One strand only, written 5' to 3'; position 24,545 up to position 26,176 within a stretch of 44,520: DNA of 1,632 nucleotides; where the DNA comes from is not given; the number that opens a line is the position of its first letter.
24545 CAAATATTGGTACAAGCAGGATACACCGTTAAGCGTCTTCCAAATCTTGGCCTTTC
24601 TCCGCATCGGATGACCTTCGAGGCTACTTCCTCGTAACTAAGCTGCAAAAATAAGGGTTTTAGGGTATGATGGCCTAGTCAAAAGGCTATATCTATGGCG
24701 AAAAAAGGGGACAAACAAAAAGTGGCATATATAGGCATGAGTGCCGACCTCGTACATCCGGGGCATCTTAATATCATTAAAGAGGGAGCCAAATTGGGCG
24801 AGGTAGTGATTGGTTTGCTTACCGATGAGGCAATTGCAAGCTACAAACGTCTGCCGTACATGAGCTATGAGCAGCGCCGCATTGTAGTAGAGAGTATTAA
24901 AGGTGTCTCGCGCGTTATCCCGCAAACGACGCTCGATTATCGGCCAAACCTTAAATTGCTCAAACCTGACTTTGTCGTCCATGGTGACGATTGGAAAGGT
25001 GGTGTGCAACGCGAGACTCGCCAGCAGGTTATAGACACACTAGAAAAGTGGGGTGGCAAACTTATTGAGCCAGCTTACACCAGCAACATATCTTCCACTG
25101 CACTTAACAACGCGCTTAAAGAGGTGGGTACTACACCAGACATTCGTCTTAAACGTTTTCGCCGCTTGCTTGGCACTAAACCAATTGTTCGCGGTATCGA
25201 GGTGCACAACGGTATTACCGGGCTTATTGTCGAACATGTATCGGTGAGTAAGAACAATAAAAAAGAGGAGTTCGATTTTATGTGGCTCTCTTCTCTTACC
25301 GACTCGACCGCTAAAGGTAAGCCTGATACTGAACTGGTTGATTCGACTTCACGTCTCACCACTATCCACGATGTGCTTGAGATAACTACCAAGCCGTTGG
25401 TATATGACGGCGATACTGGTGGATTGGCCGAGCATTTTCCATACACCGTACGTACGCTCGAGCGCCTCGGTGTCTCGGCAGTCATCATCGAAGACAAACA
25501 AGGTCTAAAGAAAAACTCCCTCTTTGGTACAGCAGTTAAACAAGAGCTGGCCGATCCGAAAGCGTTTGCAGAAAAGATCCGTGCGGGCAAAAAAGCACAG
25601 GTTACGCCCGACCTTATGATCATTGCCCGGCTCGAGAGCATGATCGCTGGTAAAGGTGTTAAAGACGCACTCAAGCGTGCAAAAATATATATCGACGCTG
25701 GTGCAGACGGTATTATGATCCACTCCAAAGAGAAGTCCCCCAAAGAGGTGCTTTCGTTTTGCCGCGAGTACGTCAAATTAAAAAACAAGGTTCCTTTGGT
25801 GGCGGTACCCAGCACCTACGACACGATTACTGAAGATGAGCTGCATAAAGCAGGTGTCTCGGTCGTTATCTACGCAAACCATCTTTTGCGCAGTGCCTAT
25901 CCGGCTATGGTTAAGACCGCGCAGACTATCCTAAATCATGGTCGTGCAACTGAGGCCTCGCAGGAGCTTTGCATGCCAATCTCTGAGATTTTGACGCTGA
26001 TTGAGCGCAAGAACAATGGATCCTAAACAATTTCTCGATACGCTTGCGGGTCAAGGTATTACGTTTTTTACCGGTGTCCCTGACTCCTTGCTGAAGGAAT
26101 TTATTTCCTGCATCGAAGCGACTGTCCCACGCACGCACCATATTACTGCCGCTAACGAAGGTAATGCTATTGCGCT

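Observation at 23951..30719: Complete phosphonate branch embedded in a glycan locus, suggesting a phosphonate-decorated cell-surface glycan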

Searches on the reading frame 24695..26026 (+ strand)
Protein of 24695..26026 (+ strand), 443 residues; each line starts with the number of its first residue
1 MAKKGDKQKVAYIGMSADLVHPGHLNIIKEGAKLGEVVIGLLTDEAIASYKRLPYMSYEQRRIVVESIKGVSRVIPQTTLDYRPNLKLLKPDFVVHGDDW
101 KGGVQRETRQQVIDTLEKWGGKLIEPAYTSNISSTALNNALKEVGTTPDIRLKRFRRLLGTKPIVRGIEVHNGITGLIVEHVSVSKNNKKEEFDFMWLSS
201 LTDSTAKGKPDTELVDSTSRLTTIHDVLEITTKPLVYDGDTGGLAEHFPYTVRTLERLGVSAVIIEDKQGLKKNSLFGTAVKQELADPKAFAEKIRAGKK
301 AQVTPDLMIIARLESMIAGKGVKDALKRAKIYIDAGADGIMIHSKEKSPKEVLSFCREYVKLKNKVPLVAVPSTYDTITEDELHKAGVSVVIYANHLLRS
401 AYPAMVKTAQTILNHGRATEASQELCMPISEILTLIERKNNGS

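Call 5: search_protein_families(library=pfam, proteins=[window:24695-26026:+], max_evalue=0.001)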
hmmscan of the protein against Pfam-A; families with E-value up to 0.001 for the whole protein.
window:24695-26026:+ (443 aa): 2 families
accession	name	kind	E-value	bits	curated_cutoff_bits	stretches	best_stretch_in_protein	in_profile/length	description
PF13714.12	PEP_mutase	-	3.4e-53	181.1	31.5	1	155-413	1-240/240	Phosphoenolpyruvate phosphomutase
PF01467.32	CTP_transf_like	-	2.3e-13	51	21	1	16-137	5-130/133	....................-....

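Call 6: search_protein_families(library=ncbifam, proteins=[window:24695-26026:+], max_evalue=0.001)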
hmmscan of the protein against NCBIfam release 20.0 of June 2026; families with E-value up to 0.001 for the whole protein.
window:24695-26026:+ (443 aa): 10 families
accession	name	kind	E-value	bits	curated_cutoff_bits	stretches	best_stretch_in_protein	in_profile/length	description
TIGR02320.1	PEP_mutase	equivalog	3.6e-113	377.3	319.55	1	155-438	1-282/284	phosphoenolpyruvate mutase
TIGR02321.1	Pphn_pyruv_hyd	equivalog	9.5e-40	136.5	374.4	1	181-434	24-274/290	phosphonopyruvate hydrolase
TIGR02317.1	prpB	equivalog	6.4e-29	101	354.4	1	153-421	3-256/285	methylisocitrate lyase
NF008455.0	PRK11320.1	equivalog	2.5e-22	79.5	353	1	193-417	40-255/295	methylisocitrate lyase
TIGR00125.1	cyt_tran_rel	domain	1.9e-14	53.5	27.7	1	10-71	1-62/65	adenylyltransferase/cytidyltransferase family protein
TIGR01518.1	g3p_cytidyltrns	equivalog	4.7e-14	52.6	165.4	1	17-104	7-96/125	glycerol-3-phosphate cytidylyltransferase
TIGR02199.1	rfaE_dom_II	equivalog_domain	3.6e-11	43.1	181.5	1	4-138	7-139/144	D-glycero-beta-D-manno-heptose 1-phosphate adenylyltransferase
TIGR02319.1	CPEP_Pphonmut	equivalog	2.8e-09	36.6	420.05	1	200-343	45-185/294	carboxyvinyl-carboxyphosphonate phosphorylmutase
NF001985.0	PRK00777.1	subfamily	1.6e-06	28.3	104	1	11-66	7-63/157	pantetheine-phosphate adenylyltransferase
NF008454.0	PRK11316.1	equivalog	2.2e-05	23.2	521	1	10-141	342-471/475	bifunctional D-glycero-beta-D-manno-heptose-7-phosphate kinase/D-glycero-beta-D-manno-heptose 1-phosphate adenylyltransferase HldE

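Call 10: find_homologous_proteins(query=window:24695-26026:+, max_evalue=1e-20)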
Query window:24695-26026:+ (443 aa): 8000 proteins with E <= 1e-20 among 8000 candidates; the best 120 are listed.
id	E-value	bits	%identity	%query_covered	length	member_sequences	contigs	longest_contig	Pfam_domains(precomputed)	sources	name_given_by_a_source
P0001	9.6e-289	975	100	100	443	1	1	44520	PF13714.13,PF01467.33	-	-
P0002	4.5e-276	933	95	100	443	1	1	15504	PF13714.13,PF01467.33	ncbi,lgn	-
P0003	3.7e-253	858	87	99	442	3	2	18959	PF13714.13,PF01467.33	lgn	-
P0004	8.4e-253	857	88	99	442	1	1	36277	PF13714.13,PF01467.33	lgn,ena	-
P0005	7.8e-252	853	87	99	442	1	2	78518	PF13714.13,PF01467.33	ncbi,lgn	-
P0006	1.6e-251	852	87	99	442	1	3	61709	PF13714.13,PF01467.33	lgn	-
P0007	2.0e-251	852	87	99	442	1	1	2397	PF13714.13,PF01467.33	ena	-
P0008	2.8e-251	852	87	99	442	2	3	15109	PF13714.13,PF01467.33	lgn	-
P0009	2.1e-250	849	87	99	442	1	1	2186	PF13714.13,PF01467.33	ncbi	-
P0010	3.3e-250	848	87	99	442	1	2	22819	PF13714.13,PF01467.33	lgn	-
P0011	2.3e-249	845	86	99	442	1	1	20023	PF13714.13,PF01467.33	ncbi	-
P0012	6.5e-249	844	86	99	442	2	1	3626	PF13714.13,PF01467.33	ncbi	-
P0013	1.3e-248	843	87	99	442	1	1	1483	PF13714.13,PF01467.33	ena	-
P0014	9.6e-247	837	87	97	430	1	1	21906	PF13714.13,PF01467.33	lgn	-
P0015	9.2e-246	833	87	97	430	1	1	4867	PF13714.13,PF01467.33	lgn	-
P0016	1.3e-245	833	84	100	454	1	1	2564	PF13714.13,PF01467.33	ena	-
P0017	5.0e-245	831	84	99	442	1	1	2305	PF13714.13,PF01467.33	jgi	-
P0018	9.2e-245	830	85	99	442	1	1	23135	PF13714.13,PF01467.33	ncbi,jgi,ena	ncbi:MAG: phosphoenolpyruvate mutase [Candidatus Paceibacterota bacterium]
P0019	8.9e-244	827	86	97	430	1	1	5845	PF13714.13,PF01467.33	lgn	-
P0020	5.0e-243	824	85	97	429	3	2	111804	PF13714.13,PF01467.33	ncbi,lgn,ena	-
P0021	1.2e-242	823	84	98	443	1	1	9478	PF13714.13,PF01467.33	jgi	jgi:phosphoenolpyruvate phosphomutase / 2-hydroxyethylphosphonate cytidylyltransferase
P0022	8.3e-241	817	83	98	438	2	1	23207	PF13714.13,PF01467.33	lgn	-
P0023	1.7e-240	816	83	99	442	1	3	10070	PF13714.13,PF01467.33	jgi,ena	-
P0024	3.4e-240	815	83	97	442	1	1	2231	PF13714.13,PF01467.33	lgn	-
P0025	1.2e-239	813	82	100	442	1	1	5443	PF13714.13,PF01467.33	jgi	jgi:phosphoenolpyruvate phosphomutase / 2-hydroxyethylphosphonate cytidylyltransferase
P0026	2.9e-239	812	83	99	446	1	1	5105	PF13714.13,PF01467.33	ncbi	-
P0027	9.1e-239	810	82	98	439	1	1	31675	PF13714.13,PF01467.33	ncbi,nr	ncbi:phosphoenolpyruvate mutase [Candidatus Kaiserbacteria bacterium]|nr:phosphoenolpyruvate mutase 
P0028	5.2e-238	808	83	99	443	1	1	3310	PF13714.13,PF01467.33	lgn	-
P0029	3.3e-237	805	81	98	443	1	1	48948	PF13714.13,PF01467.33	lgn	-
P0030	5.6e-237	804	81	99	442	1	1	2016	PF13714.13,PF01467.33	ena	-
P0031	2.6e-236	802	82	100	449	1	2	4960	PF13714.13,PF01467.33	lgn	-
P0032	1.6e-235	800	82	98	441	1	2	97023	PF13714.13,PF01467.33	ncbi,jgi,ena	ncbi:MAG: phosphoenolpyruvate mutase [Candidatus Paceibacterota bacterium]|jgi:phosphoenolpyruvate p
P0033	3.0e-235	799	81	100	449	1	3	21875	PF13714.13,PF01467.33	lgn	-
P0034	1.3e-234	797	83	98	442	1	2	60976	PF13714.13,PF01467.33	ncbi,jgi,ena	ncbi:MAG: phosphoenolpyruvate mutase [Candidatus Paceibacterota bacterium]|jgi:phosphoenolpyruvate p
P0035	2.9e-232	789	81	99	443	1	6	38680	PF13714.13,PF01467.33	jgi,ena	-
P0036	2.6e-230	783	79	100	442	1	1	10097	PF13714.13,PF01467.33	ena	-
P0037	3.4e-230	782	79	99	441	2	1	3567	PF13714.13,PF01467.33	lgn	-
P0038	2.3e-228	776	80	99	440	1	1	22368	PF13714.13,PF01467.33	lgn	-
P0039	8.1e-227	771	78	99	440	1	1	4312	PF13714.13,PF01467.33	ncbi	-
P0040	6.4e-226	768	79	98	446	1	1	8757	PF13714.13,PF01467.33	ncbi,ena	-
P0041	1.4e-225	767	80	97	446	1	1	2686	PF13714.13,PF01467.33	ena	-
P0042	1.7e-224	763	78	99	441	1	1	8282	PF13714.13,PF01467.33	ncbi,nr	ncbi:phosphoenolpyruvate mutase [Candidatus Kaiserbacteria bacterium]|nr:phosphoenolpyruvate mutase 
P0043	2.1e-223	760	77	100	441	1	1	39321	PF13714.13,PF01467.33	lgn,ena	-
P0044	6.7e-223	758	79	97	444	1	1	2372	PF13714.13,PF01467.33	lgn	-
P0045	1.5e-221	754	76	99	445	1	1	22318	PF13714.13,PF01467.33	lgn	-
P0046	5.9e-221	752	76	98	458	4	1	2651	PF13714.13,PF01467.33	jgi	-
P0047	2.5e-219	746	78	97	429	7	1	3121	PF13714.13,PF01467.33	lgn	-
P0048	6.6e-219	745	74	99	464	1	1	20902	PF13714.13,PF01467.33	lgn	-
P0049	2.0e-217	740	76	99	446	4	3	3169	PF13714.13,PF01467.33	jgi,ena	-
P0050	8.7e-217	738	77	97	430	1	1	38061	PF13714.13,PF01467.33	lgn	-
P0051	1.6e-216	737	73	99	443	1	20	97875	PF13714.13,PF01467.33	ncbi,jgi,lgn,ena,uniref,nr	ncbi:phosphoenolpyruvate mutase [Candidatus Kaiserbacteria bacterium RIFCSPLOWO2_12_FULL_52_8]|unire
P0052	5.8e-216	735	76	98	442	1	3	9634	PF13714.13,PF01467.33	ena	-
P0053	3.5e-215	733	77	97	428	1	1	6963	PF13714.13,PF01467.33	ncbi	-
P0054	6.6e-215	732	74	98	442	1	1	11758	PF13714.13,PF01467.33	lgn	-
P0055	8.0e-214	728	75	100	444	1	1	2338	PF13714.13,PF01467.33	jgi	jgi:phosphoenolpyruvate phosphomutase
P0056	7.7e-213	725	74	99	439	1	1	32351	PF13714.13,PF01467.33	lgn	-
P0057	3.6e-212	723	74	98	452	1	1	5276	PF13714.13,PF01467.33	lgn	-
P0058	1.5e-211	721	74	98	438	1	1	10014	PF13714.13,PF01467.33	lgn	-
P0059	1.6e-211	721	72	100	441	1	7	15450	PF13714.13,PF01467.33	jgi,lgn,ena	-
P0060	2.4e-211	720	74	98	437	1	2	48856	PF13714.13,PF01467.33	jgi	-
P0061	1.3e-210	718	72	99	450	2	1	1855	PF13714.13,PF01467.33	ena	-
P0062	2.5e-210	717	74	98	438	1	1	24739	PF13714.13,PF01467.33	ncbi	-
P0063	9.9e-210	715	71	99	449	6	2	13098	PF13714.13,PF01467.33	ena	-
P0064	4.6e-208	709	71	100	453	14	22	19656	PF13714.13,PF01467.33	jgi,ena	-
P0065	8.6e-208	708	73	97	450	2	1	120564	PF13714.13,PF01467.33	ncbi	-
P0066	1.4e-206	704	71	97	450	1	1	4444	PF13714.13,PF01467.33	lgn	-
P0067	1.7e-205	701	71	99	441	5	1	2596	PF13714.13,PF01467.33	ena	-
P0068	4.0e-204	696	70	99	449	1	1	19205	PF13714.13,PF01467.33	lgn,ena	-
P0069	8.0e-204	695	69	100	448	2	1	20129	PF13714.13,PF01467.33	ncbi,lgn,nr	ncbi:MAG: phosphoenolpyruvate mutase [bacterium]|nr:phosphoenolpyruvate mutase [bacterium]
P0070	3.7e-202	690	71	98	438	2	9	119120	PF13714.13,PF01467.33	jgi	jgi:phosphoenolpyruvate mutase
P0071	4.0e-202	690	70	98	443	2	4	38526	PF13714.13,PF01467.33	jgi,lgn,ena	-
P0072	1.2e-201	688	71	98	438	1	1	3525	PF13714.13,PF01467.33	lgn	-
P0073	3.6e-201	687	72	96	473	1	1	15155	PF13714.13,PF01467.33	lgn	-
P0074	6.4e-201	686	73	98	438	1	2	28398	PF13714.13,PF01467.33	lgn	-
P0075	1.0e-200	685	70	98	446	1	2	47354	PF13714.13,PF01467.33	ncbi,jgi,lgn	jgi:phosphoenolpyruvate mutase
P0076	9.9e-199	678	70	100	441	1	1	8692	PF13714.13,PF01467.33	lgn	-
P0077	8.9e-198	675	72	96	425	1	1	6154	PF13714.13,PF01467.33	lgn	-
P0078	1.1e-197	675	70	98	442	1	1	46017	PF13714.13,PF01467.33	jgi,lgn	jgi:phosphoenolpyruvate mutase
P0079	1.0e-196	672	-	-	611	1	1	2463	PF13714.13,PF01467.33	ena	-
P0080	1.6e-196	671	70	97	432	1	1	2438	PF13714.13,PF01467.33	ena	-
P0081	4.7e-196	670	68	97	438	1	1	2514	PF13714.13,PF01467.33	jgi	-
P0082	5.2e-196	670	71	97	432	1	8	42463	PF13714.13,PF01467.33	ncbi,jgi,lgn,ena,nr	ncbi:TPA: phosphoenolpyruvate mutase [Candidatus Woesearchaeota archaeon]|nr:phosphoenolpyruvate mut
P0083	1.0e-195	669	68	97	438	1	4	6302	PF13714.13,PF01467.33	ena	-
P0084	2.0e-195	668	70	97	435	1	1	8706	PF13714.13,PF01467.33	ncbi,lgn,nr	ncbi:MAG: phosphoenolpyruvate mutase [Nanoarchaeota archaeon]|nr:phosphoenolpyruvate mutase [Nanoarc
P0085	2.3e-195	667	71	97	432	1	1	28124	PF13714.13,PF01467.33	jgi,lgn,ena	-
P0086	2.9e-195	667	70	97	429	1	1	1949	PF13714.13,PF01467.33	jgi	jgi:phosphoenolpyruvate phosphomutase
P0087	4.9e-195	666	70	97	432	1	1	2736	PF13714.13,PF01467.33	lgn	-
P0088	5.8e-195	666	71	97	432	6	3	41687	PF13714.13,PF01467.33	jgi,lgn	-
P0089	7.7e-195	666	69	97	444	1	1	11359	PF13714.13,PF01467.33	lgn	-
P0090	1.1e-194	665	68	98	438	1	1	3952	PF13714.13,PF01467.33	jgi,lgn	-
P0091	9.4e-194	662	69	97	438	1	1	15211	PF13714.13,PF01467.33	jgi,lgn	-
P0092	1.4e-193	662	70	97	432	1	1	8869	PF13714.13,PF01467.33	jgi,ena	-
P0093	2.1e-193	661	69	97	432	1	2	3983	PF13714.13,PF01467.33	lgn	-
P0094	2.2e-193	661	68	97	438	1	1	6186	PF13714.13,PF01467.33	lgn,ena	-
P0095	2.9e-193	660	69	97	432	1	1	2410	PF13714.13,PF01467.33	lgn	-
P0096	3.5e-193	660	69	97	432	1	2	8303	PF13714.13,PF01467.33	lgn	-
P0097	3.6e-193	660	69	97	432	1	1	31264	PF13714.13,PF01467.33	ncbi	-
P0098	3.6e-193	660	69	97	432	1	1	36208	PF13714.13,PF01467.33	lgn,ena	-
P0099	4.0e-193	660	68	97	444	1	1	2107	PF13714.13,PF01467.33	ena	-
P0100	5.1e-193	660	68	97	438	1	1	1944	PF13714.13,PF01467.33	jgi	-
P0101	7.1e-193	659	70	97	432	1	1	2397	PF13714.13,PF01467.33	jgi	jgi:phosphoenolpyruvate phosphomutase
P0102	7.4e-193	659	68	97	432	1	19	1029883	PF13714.13,PF01467.33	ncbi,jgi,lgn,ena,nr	ncbi:phosphoenolpyruvate mutase [Candidatus Woesearchaeota archaeon]|jgi:phosphoenolpyruvate phospho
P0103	8.7e-193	659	69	97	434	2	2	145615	PF13714.13,PF01467.33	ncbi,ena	-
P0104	9.3e-193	659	68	97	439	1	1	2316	PF13714.13,PF01467.33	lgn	-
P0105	9.7e-193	659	69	97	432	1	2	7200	PF13714.13,PF01467.33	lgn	-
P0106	1.2e-192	658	69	97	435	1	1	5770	PF13714.13,PF01467.33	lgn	-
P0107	1.2e-192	658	68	97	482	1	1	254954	PF13714.13,PF01467.33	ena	-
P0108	1.2e-192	658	66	99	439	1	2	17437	PF13714.13,PF01467.33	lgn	-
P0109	1.4e-192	658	69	97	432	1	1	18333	PF13714.13,PF01467.33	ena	-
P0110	1.7e-192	658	66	99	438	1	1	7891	PF13714.13,PF01467.33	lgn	-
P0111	1.9e-192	658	69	97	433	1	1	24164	PF13714.13,PF01467.33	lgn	-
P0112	2.3e-192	658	68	97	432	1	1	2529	PF13714.13,PF01467.33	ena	-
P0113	2.6e-192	657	68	97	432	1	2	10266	PF13714.13,PF01467.33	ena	-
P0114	2.9e-192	657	69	97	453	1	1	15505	PF13714.13,PF01467.33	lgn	-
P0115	3.1e-192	657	69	97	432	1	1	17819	PF13714.13,PF01467.33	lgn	-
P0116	3.6e-192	657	71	97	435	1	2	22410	PF13714.13,PF01467.33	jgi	jgi:phosphoenolpyruvate phosphomutase / 2-hydroxyethylphosphonate cytidylyltransferase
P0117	4.1e-192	657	69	97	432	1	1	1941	PF13714.13,PF01467.33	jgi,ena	-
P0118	4.2e-192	657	69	97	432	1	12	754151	PF13714.13,PF01467.33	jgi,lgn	-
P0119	4.5e-192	657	68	97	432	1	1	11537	PF13714.13,PF01467.33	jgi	-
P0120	4.7e-192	657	68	98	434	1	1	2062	PF13714.13,PF01467.33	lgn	-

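Call 11: find_related_loci(query=window:24695-26026:+, collection=genome_contigs, flank=8000)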
Query window:24695-26026:+ (443 aa) in genome_contigs; peptide patterns used: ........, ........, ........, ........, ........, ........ (x = any residue, [..] = any of these).
600 stretches matched a pattern (row limit reached: there are more); 582 encode a relative of the query (tblastn E <= 1e-3); the best 80 are kept; 80 distinct loci.
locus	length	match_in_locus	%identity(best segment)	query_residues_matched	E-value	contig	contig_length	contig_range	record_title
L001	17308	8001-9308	85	7-443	0e+0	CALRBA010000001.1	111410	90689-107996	MAG: Candidatus Nomurabacteria bacterium isolate MaH-09apr19-126 genome assembly, contig: MaH-09apr19-C207, whole genome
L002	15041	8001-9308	85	7-443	0e+0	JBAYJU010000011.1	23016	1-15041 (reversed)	MAG: Candidatus Paceibacterota bacterium isolate SO_2016_GW1_63 scaffold03887_OW334_2016, whole genome shotgun sequence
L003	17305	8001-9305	82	8-443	0e+0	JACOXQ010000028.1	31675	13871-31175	MAG: Candidatus Kaiserbacteria bacterium isolate NC_groundwater_157_Ag_S-0.1um_53_9 S4_GD2017_2_S1_scaffold_837, whole g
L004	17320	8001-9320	73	3-442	0e+0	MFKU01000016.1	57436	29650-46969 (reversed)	MAG: Candidatus Kaiserbacteria bacterium RIFCSPHIGHO2_01_FULL_53_31 rifcsphigho2_01_scaffold_750, whole genome shotgun s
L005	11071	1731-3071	73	4-443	0e+0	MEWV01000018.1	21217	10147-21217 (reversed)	MAG: Candidatus Adlerbacteria bacterium RIFCSPHIGHO2_02_FULL_54_18 rifcsphigho2_02_scaffold_4602, whole genome shotgun s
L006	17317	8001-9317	87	4-443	0e+0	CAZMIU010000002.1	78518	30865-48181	MAG TPA_asm: uncultured Candidatus Saccharibacteria bacterium isolate SRP292972_co1_74 genome assembly, contig: NODE_259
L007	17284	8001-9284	73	12-439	0e+0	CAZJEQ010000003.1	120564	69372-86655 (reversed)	MAG TPA_asm: uncultured Candidatus Saccharibacteria bacterium isolate SRP292972_co3_22 genome assembly, contig: NODE_192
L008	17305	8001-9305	70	3-437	0e+0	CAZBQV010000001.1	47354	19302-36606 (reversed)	MAG TPA_asm: uncultured Candidatus Saccharibacteria bacterium isolate SRP329715_co1_21 genome assembly, contig: NODE_898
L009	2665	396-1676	68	9-436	0e+0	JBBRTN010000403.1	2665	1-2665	MAG: Ignavibacteria bacterium isolate La2_metabat2.229 La2_metabat2.229_K_3353495L2665_cov_9.0000, whole genome shotgun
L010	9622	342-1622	69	9-436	0e+0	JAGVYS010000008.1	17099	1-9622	Candidatus Woesearchaeota archaeon isolate RIFCSPHIGHO2_02_FULL_41_15 rifcsphigho2_02_scaffold_6102, whole genome shotgu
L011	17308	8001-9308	68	4-440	0e+0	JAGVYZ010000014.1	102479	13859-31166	Candidatus Woesearchaeota archaeon isolate RIFOXYB1_FULL_29_12 rifoxyb1_full_scaffold_75, whole genome shotgun sequence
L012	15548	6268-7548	68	9-436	0e+0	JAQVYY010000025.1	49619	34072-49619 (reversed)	MAG: Bacteroidales bacterium isolate STF2_160 NODE_1329_length_49619_cov_7.125717_Sandtown_F2, whole genome shotgun sequ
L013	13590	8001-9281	68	9-436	0e+0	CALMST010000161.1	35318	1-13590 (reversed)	MAG TPA_asm: uncultured Ignavibacteria bacterium isolate SRR2107183_bin.48_CONCOCT_v1.1_MAG genome assembly, contig: ERZ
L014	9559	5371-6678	68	1-436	0e+0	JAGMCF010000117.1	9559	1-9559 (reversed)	MAG: Candidatus Cloacimonadota bacterium isolate RS_16_45 ZL425.bin.45.fa_117, whole genome shotgun sequence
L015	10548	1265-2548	68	8-436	0e+0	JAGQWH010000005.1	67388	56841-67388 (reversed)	MAG: Ignavibacteriae bacterium isolate HKST-UBA123 NODE_5_length_67388_cov_4.063452, whole genome shotgun sequence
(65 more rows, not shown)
